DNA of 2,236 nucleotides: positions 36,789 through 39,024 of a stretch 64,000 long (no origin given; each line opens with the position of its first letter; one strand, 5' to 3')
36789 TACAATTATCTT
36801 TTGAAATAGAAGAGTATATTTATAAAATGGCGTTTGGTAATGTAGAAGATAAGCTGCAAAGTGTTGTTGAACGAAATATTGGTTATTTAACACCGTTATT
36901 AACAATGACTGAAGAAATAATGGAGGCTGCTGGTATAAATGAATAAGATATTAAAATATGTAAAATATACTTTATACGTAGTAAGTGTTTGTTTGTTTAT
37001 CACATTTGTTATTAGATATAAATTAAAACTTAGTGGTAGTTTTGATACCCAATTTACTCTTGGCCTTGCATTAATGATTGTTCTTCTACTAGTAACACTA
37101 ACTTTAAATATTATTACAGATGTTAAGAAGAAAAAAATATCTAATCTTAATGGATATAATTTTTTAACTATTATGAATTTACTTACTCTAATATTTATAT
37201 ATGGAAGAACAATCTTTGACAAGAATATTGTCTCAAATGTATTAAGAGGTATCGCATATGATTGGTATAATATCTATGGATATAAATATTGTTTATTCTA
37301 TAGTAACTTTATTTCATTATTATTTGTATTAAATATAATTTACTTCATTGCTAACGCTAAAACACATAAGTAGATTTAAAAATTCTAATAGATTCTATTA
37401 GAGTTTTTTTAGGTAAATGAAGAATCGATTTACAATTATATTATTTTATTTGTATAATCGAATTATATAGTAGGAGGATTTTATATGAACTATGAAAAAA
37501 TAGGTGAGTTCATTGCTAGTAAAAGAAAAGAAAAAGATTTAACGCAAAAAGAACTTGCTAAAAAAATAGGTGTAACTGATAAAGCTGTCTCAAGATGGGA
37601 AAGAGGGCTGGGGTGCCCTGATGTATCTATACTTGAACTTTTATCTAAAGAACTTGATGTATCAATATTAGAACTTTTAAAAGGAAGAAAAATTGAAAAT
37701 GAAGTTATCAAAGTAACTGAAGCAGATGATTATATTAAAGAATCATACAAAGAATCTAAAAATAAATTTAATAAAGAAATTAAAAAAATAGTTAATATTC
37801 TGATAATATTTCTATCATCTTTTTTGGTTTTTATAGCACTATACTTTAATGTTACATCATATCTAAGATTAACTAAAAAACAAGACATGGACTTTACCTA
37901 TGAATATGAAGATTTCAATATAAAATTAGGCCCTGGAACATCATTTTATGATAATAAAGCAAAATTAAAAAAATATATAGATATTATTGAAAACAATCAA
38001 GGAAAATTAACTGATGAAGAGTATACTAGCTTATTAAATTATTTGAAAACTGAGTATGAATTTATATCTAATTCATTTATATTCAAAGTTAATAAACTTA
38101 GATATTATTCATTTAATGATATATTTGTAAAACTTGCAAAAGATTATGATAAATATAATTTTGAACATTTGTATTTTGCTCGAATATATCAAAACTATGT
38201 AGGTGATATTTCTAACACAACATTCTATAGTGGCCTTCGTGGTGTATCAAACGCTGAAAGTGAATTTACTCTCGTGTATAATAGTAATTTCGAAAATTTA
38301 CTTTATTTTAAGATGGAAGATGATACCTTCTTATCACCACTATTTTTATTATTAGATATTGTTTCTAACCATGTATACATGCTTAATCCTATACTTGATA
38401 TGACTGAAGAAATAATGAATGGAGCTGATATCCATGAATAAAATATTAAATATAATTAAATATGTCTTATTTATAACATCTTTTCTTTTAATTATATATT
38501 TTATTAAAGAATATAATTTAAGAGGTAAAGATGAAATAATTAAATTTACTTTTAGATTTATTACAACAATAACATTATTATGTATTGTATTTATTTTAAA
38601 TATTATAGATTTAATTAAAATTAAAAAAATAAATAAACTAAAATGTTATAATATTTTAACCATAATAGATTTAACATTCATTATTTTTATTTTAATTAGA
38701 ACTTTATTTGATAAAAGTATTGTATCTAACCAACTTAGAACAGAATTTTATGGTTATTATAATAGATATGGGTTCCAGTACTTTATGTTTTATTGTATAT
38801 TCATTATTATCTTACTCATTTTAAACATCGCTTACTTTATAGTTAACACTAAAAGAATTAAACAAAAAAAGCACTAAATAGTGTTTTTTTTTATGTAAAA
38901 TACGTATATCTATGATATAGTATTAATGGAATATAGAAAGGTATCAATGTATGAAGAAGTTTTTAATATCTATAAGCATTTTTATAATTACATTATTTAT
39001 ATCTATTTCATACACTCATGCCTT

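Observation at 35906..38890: Tandemly duplicated two-gene cassette: membrane-bound XRE-HTH regulator plus translationally coupled 4-TM partner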

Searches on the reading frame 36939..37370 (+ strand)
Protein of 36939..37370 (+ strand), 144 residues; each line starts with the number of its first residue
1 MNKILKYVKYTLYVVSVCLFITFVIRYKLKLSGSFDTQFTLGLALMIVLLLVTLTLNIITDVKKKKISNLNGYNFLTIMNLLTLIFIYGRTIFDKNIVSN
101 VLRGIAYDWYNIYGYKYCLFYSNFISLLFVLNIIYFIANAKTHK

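Call 5: search_protein_families(library=pfam, proteins=[window:36939-37370:+], max_evalue=1)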
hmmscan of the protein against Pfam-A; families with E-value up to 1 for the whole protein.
window:36939-37370:+ (144 aa): 0 families

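Call 6: search_protein_families(library=ncbifam, proteins=[window:36939-37370:+], max_evalue=1)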
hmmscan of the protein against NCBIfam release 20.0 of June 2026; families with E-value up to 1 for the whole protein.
window:36939-37370:+ (144 aa): 0 families

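Call 11: find_homologous_proteins(query=window:36939-37370:+, max_evalue=0.001)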
Query window:36939-37370:+ (144 aa): 10 proteins with E <= 0.001 among 85 candidates.
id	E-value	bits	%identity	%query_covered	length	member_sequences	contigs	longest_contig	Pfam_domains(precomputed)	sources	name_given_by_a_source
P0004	8.5e-82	290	100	100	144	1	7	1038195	-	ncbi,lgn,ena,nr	ncbi:MAG: hypothetical protein IKX00_02185 [Bacilli bacterium]|nr:hypothetical protein [Bacilli bact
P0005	3.8e-59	217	74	100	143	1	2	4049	-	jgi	-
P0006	5.3e-58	213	74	100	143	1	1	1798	-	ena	-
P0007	5.8e-58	213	74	100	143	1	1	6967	-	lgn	-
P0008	6.4e-58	213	74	100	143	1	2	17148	-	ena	-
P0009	9.3e-58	212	73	100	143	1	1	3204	-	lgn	-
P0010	1.2e-57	212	72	100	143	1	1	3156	-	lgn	-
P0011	2.5e-57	211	74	100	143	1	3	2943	-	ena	-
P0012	5.1e-57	210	73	100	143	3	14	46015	-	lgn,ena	-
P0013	3.8e-56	207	70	98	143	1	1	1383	-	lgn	-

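Call 14: find_encoding_contigs(protein=P0012, flank=10000, max_places=6)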
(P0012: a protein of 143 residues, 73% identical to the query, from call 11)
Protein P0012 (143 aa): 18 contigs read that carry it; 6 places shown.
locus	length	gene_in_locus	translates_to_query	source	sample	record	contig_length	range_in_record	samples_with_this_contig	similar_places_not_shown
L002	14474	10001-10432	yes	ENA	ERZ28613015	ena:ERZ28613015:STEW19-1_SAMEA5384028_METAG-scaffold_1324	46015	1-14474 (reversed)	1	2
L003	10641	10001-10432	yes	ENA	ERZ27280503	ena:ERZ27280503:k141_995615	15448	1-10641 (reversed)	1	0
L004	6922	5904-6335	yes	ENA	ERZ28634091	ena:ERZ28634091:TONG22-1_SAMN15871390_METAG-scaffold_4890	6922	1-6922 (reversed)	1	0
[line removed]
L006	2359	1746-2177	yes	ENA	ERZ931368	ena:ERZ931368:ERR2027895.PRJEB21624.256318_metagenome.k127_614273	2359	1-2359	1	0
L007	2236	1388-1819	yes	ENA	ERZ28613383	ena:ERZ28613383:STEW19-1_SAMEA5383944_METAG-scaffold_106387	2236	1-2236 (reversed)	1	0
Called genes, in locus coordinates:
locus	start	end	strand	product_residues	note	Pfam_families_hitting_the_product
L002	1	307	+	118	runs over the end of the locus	-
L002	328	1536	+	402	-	PF08239:SH3_3 (faint)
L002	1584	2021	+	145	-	PF02580:Tyr_Deacylase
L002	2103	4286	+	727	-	PF00664:ABC_membrane, PF02463:SMC_N (weak), PF00005:ABC_tran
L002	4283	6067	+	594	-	PF00664:ABC_membrane, PF00005:ABC_tran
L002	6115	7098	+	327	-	-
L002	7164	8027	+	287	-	PF04018:VCA0040-like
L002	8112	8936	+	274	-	PF01171:ATP_bind_3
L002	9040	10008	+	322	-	PF01381:HTH_3, PF12844:HTH_19 (weak)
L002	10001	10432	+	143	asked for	-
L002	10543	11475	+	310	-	PF01381:HTH_3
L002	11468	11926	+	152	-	-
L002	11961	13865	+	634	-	PF03717:PBP_dimer, PF00905:Transpeptidase, PF03793:PASTA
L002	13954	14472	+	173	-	?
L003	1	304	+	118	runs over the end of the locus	-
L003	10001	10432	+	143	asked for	-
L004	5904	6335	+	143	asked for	-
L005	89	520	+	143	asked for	-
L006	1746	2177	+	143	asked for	-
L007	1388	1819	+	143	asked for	-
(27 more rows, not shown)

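Call 64: search_protein_families(library=padloc, proteins=[window:36939-37370:+], max_evalue=0.1)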
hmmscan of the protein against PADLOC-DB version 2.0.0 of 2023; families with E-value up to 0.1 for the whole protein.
window:36939-37370:+ (144 aa): 0 families

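Call 68: find_homologous_proteins(query=A7, max_evalue=0.01)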
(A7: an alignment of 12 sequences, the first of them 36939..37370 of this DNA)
Query A7 (12 sequences) (144 aa, profile of the alignment): 24 proteins with E <= 0.01 among 7598 candidates.
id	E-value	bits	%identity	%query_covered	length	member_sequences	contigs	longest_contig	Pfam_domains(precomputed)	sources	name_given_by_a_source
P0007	4.1e-43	165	74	100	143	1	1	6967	-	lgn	-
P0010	6.0e-43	164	72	100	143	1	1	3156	-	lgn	-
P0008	6.5e-43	164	74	100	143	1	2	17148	-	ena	-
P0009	6.7e-43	164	73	100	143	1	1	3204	-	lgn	-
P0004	9.7e-43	164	100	100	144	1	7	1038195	-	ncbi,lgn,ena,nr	ncbi:MAG: hypothetical protein IKX00_02185 [Bacilli bacterium]|nr:hypothetical protein [Bacilli bact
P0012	1.3e-42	163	73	100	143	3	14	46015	-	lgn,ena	-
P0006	1.6e-42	163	74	100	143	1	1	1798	-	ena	-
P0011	1.9e-42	163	74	100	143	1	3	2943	-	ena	-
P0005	1.4e-41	160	74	100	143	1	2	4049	-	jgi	-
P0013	1.2e-39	154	70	98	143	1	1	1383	-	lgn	-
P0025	2.3e-36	143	34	35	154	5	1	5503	-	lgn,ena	-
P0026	4.2e-36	142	25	70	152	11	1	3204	-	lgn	-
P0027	5.6e-32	129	26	97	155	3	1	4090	-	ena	-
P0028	1.2e-30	124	24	38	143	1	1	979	-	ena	-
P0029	5.9e-29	119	30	70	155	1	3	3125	-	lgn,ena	-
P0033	2.9e-15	74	31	69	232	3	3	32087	-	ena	-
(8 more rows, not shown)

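Call 69: find_encoding_contigs(protein=P0033, flank=8000, max_places=3)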
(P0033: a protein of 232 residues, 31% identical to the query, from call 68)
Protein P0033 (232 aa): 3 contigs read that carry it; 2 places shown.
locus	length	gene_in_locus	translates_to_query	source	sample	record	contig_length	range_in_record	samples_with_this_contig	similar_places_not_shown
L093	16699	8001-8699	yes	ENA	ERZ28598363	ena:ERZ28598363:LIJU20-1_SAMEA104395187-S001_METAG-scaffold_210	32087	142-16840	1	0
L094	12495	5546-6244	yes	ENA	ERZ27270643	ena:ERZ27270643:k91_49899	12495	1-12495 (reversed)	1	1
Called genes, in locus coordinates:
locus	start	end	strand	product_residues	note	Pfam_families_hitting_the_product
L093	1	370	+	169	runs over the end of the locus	?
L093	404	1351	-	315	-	PF01699:Na_Ca_ex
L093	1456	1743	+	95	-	PF00581:Rhodanese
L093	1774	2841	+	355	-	PF02646:RmuC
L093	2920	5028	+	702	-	PF08206:OB_RNB, PF25049:OB_HELZ2 (faint), PF17876:CSD2, PF00773:RNB, PF00575:S1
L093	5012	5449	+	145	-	PF01668:SmpB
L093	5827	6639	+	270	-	PF01171:ATP_bind_3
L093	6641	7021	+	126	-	-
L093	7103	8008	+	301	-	PF01381:HTH_3, PF12844:HTH_19 (faint), PF13560:HTH_31 (weak)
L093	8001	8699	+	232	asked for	-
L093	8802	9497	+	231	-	PF00072:Response_reg, PF00486:Trans_reg_C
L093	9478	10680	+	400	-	PF00512:HisKA, PF02518:HATPase_c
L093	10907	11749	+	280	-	PF00005:ABC_tran, PF13304:AAA_21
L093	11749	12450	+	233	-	PF01061:ABC2_membrane, PF12698:ABC2_membrane_3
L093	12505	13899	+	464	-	PF00890:FAD_binding_2 (faint), PF01134:GIDA (faint), PF01266:DAO (weak), PF01946:Thi4 (weak), PF03486:HI0933_like (weak), PF07992:Pyr_redox_2 (weak), PF13450:NAD_binding_8 (weak), PF21688:FAD-depend_C, +2 more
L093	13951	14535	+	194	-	-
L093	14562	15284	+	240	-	-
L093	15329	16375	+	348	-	PF11187:Mbeg1-like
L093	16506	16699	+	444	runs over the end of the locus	PF01381:HTH_3, PF07022:Phage_CI_repr (weak), PF12844:HTH_19, PF13443:HTH_26, PF13560:HTH_31 (weak)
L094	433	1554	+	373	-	PF00266:Aminotran_5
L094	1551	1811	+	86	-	PF00085:Thioredoxin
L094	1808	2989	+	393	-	-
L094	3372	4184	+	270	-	PF01171:ATP_bind_3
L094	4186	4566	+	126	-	-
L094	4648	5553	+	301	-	PF01381:HTH_3, PF12844:HTH_19 (faint), PF13560:HTH_31 (weak)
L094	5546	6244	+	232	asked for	-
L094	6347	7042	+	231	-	PF00072:Response_reg, PF00486:Trans_reg_C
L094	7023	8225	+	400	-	PF00512:HisKA, PF02518:HATPase_c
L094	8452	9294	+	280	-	PF00005:ABC_tran, PF13304:AAA_21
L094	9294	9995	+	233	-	PF01061:ABC2_membrane, PF12698:ABC2_membrane_3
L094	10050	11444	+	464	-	PF00890:FAD_binding_2 (faint), PF01134:GIDA (faint), PF01266:DAO (weak), PF01946:Thi4 (weak), PF03486:HI0933_like (weak), PF07992:Pyr_redox_2 (weak), PF13450:NAD_binding_8 (weak), PF21688:FAD-depend_C, +2 more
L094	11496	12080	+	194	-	-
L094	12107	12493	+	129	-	?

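Call 88: search_solved_structures(query=A7, max_evalue=1)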
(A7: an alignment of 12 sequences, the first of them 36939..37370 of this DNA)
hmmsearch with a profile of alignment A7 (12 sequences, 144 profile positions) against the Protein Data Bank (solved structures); distinct sequences matched with E-value up to 1: 1.
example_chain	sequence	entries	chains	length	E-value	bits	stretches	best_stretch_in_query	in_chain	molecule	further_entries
6vfh_B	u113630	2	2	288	0.29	14.4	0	25-80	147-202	T33_dn10B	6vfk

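Call 89: search_protein_families(library=phrogs, proteins=[window:36939-37370:+], max_evalue=0.01)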
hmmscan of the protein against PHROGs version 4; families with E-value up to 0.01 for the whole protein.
window:36939-37370:+ (144 aa): 0 families

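Call 93: search_protein_families(library=pfam, proteins=[L093:8001-8696:+], max_evalue=0.001)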
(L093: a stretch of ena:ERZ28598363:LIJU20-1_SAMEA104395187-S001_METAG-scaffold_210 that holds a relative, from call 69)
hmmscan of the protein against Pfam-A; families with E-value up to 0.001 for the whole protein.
L093:8001-8696:+ (232 aa): 0 families

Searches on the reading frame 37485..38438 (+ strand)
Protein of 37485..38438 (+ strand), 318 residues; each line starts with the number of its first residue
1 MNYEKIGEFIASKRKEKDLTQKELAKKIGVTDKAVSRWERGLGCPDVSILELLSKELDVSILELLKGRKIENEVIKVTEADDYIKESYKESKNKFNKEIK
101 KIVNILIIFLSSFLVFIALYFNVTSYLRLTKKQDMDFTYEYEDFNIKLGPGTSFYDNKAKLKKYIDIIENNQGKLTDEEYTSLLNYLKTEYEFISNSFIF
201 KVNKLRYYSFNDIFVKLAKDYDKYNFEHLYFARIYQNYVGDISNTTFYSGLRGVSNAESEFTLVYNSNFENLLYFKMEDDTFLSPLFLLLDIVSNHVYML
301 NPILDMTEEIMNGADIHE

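Call 5: search_protein_families(library=pfam, proteins=[window:37485-38438:+], max_evalue=1)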
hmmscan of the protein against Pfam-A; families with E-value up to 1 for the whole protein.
window:37485-38438:+ (318 aa): 19 families
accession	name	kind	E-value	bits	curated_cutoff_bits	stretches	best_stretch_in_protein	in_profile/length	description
PF01381.28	HTH_3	-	6.5e-17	61.7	23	1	10-64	1-55/55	Helix-turn-helix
PF15731.11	MqsA_antitoxin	-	3.5e-05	24.4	30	1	7-54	71-118/131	Antitoxin component of bacterial toxin-antitoxin system, MqsA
PF13560.12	HTH_31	-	3.9e-05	24.3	27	1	7-53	3-50/64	Helix-turn-helix domain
PF12844.13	HTH_19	-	0.00029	21.1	30.2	1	7-67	1-61/64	Helix-turn-helix domain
PF13443.12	HTH_26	-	0.0008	20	22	1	15-66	7-59/63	Cro/C1-type HTH DNA-binding domain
PF13744.12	HTH_37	-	0.0034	17.6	27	1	6-41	19-54/80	Helix-turn-helix domain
PF14549.12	P22_Cro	-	0.0086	16.3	30.2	1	21-39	12-30/60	DNA-binding transcriptional regulator Cro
PF22292.1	DUF6965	-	0.011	16.1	25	1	140-188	14-61/66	Domain of unknown function (DUF6965)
PF04545.22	Sigma70_r4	-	0.02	14.8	24.1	1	14-40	16-42/50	Sigma-70, region 4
PF18406.6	DUF1281_C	-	0.027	14.8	22.8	0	129-175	32-78/88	Ferredoxin-like domain in Api92-like protein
PF13412.12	HTH_24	-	0.029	14.4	21.9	1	16-37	15-36/48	Winged helix-turn-helix DNA-binding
PF22495.2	HTH_92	-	0.029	14.1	27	1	14-46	4-36/45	RsaL-like HTH domain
PF15943.11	YdaS_toxin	-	0.043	14.1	30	1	21-39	11-29/65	Bacterial toxin YdaS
PF08279.18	HTH_11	-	0.098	13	25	1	14-37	11-34/55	HTH domain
PF04518.17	Effector_1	-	0.1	12.2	23.8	1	94-191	138-241/371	Effector from type III secretion system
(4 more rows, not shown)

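Call 6: search_protein_families(library=ncbifam, proteins=[window:37485-38438:+], max_evalue=1)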
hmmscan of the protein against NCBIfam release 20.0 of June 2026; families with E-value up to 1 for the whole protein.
window:37485-38438:+ (318 aa): 17 families
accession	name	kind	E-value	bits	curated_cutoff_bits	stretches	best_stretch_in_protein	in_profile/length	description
NF041951.1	phage_RstR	subfamily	4.9e-11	42.8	80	1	6-95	3-92/108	RstR family transcriptional repressor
NF047948.1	male_kill_WMK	equivalog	1.9e-10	40.7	300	1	5-109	5-109/300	WO male-killing family protein Wmk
NF041575.1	antitoxPezA_Strep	equivalog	5.5e-08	32.9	290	1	6-72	2-68/158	type II toxin-antitoxin system antitoxin PezA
TIGR00270.2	TIGR00270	equivalog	7.3e-08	32.4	110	1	7-71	77-141/159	multiprotein bridging factor aMBF1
NF007257.0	PRK09706.1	subfamily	9.3e-08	32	101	1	1-67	1-67/135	transcriptional repressor DicA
TIGR03830.1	CxxCG_CxxCG_HTH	subfamily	1.2e-07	31.6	61.8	1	7-55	67-115/127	type II TA system antitoxin MqsA family protein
TIGR03070.1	couple_hipB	subfamily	3e-07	30.3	71.65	1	5-41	2-38/58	type II toxin-antitoxin system Y4mF family antitoxin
NF052239.1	antitox_spr1629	equivalog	3.3e-06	26.5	335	1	6-116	3-111/377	spr1629 family repressor/antitoxin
NF006015.0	PRK08154.1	subfamily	5.1e-06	25.9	204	1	4-79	29-105/314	anaerobic benzoate catabolism transcriptional regulator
NF007408.0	PRK09943.1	equivalog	1.9e-05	24.3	211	1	6-85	8-87/185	HTH-type transcriptional regulator PuuR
NF007271.0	PRK09726.1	equivalog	0.00025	21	79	1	14-59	21-63/88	type II toxin-antitoxin system antitoxin HipB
NF046032.1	TransRegSlrRBacil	equivalog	0.00085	19.4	250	1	6-73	2-70/149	HTH-type transcriptional regulator SlrR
NF010465.0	PRK13890.1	equivalog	0.0012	19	96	1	15-80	15-80/121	conjugal transfer protein TrbA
NF040522.1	VC1465_fam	subfamily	0.0026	17.8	70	1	11-42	2-33/111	VC1465 family Xer recombination activation factor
NF003162.0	PRK04140.1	equivalog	0.0052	15.8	263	1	7-98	128-209/317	transcriptional regulator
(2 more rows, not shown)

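Call 64: search_protein_families(library=padloc, proteins=[window:37485-38438:+], max_evalue=0.1)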
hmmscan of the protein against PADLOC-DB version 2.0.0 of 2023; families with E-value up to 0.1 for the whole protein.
window:37485-38438:+ (318 aa): 20 families
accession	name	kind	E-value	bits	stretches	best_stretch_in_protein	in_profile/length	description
PDLC02926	HTH_VI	-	2.7e-09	35.2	1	6-65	2-61/92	-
PDLC03954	RmrA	-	1.9e-08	31.6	1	12-108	17-110/380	-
PDLC03952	RmrA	-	3.6e-08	30.7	1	10-61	27-78/395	-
PDLC03947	RmrA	-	8.4e-08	29.4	1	6-117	12-113/383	-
PDLC03951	RmrA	-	1.5e-07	28.7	1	12-66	15-69/400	-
PDLC04775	PDC-M69A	-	4.6e-07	28.3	1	2-77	4-79/113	-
PDLC03944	RmrA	-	5.7e-07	26.9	1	10-119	11-117/384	-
PDLC03949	RmrA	-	7.5e-07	26.3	1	13-60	10-57/363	-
PDLC03956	RmrA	-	2.7e-06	24.7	1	18-71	22-75/399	-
PDLC03955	RmrA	-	8.4e-06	23.3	1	11-60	26-75/371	-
PDLC03945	RmrA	-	8.5e-06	23.2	1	6-118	3-113/394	-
PDLC04142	capH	-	2.4e-05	23.3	1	3-73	4-73/103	capH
PDLC03948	RmrA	-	7.2e-05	19.8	1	12-61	15-64/397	-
PDLC04133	mad1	-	0.00015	20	1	15-40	2-27/60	mads_1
PDLC04760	PDC-M64C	-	0.00021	19.6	1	10-66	31-87/93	-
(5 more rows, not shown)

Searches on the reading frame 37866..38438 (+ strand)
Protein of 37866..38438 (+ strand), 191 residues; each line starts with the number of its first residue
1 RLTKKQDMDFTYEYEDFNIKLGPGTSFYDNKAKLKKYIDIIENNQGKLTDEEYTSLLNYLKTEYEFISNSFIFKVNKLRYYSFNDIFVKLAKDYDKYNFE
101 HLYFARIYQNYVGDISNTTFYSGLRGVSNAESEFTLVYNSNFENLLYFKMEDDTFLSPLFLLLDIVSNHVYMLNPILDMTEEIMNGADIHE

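Call 89: search_protein_families(library=phrogs, proteins=[window:37866-38438:+], max_evalue=0.01)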
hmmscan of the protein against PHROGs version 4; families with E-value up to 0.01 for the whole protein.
window:37866-38438:+ (191 aa): 1 family
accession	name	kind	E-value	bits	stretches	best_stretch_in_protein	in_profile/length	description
phrog_37012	-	unknown function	0.0043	18.1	1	35-72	27-64/145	-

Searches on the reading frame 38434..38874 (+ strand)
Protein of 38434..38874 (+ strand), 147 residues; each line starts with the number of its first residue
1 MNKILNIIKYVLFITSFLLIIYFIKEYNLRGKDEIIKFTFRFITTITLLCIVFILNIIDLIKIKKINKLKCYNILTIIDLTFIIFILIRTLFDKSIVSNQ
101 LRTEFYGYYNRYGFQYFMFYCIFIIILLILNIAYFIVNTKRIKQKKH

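Call 5: search_protein_families(library=pfam, proteins=[window:38434-38874:+], max_evalue=1)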
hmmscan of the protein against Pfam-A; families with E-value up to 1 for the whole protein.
window:38434-38874:+ (147 aa): 2 families
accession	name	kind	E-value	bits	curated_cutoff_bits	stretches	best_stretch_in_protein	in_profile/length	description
PF25323.1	6TM_PilS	-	0.15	12.1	27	1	3-86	10-94/189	PilS-like transmembrane domain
PF22954.2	DUF7027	-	0.42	11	27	0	73-132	4-61/100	Domain of unknown function (DUF7027)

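Call 6: search_protein_families(library=ncbifam, proteins=[window:38434-38874:+], max_evalue=1)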
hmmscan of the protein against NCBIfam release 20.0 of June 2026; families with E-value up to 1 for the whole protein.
window:38434-38874:+ (147 aa): 0 families

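Call 64: search_protein_families(library=padloc, proteins=[window:38434-38874:+], max_evalue=0.1)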
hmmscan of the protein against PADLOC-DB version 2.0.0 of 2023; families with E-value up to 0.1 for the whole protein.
window:38434-38874:+ (147 aa): 1 family
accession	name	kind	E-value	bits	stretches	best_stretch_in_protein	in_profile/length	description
PDLC00686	Effector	-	0.046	11.3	1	32-99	13-79/209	2TM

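Call 89: search_protein_families(library=phrogs, proteins=[window:38434-38874:+], max_evalue=0.01)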
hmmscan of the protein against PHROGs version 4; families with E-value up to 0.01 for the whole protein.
window:38434-38874:+ (147 aa): 0 families
